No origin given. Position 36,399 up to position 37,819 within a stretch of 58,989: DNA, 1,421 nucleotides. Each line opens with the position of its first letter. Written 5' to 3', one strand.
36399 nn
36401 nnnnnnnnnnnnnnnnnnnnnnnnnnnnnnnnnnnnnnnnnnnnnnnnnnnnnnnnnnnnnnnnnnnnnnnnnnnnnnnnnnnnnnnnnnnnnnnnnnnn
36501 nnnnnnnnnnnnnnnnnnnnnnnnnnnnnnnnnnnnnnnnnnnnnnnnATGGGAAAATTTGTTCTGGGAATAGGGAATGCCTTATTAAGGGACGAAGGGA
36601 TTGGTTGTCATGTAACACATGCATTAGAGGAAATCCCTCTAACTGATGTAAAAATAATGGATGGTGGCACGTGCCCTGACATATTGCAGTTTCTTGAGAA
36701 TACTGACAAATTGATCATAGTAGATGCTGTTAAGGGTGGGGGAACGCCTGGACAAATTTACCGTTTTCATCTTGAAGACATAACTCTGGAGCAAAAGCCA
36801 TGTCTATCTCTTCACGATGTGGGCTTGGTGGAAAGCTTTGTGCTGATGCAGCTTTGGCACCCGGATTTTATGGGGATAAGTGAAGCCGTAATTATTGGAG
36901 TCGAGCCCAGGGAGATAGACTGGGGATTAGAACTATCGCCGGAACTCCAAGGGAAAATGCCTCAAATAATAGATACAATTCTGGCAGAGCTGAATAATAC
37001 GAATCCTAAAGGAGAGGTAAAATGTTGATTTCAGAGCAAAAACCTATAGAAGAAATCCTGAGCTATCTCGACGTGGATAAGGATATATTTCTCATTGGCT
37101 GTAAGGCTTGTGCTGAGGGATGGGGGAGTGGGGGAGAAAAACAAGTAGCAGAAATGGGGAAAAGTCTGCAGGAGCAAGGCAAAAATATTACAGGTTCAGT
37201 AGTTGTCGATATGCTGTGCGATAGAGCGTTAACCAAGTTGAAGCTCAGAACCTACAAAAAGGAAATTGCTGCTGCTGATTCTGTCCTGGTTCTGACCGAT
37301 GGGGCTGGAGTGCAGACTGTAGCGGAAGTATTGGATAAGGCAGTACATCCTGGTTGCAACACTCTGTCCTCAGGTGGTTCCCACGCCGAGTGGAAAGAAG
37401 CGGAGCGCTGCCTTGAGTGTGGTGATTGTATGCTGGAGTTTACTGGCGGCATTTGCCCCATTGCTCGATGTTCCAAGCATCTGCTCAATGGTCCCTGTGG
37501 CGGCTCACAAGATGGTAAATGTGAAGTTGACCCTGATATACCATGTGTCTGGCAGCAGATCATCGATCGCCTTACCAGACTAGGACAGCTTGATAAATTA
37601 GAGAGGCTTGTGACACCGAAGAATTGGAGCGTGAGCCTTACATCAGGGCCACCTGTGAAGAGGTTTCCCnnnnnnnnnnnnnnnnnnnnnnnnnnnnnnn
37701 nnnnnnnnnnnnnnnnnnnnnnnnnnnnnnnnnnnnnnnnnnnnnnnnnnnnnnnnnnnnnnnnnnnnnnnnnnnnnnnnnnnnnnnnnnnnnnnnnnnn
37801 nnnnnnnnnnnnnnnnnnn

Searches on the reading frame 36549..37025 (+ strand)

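Call 7: search_protein_families(library=pfam, proteins=[window:36549-37025:+], max_evalue=0.001)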
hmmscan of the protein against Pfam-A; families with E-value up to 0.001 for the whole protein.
window:36549-37025:+ (159 aa): 1 family
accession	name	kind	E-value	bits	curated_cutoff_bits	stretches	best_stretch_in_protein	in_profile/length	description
PF01750.23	HycI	-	3.3e-20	72.7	23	1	21-147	2-130/130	Hydrogenase maturation protease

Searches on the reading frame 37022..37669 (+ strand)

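Call 7: search_protein_families(library=pfam, proteins=[window:37022-37669:+], max_evalue=0.001)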
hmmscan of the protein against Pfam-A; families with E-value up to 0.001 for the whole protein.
window:37022-37669:+ (216 aa): 1 family
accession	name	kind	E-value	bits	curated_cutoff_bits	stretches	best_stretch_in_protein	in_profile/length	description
PF12225.13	DUF5981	-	2.8e-34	117.1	23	1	110-203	2-95/95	Methylene-tetrahydrofolate reductase C terminal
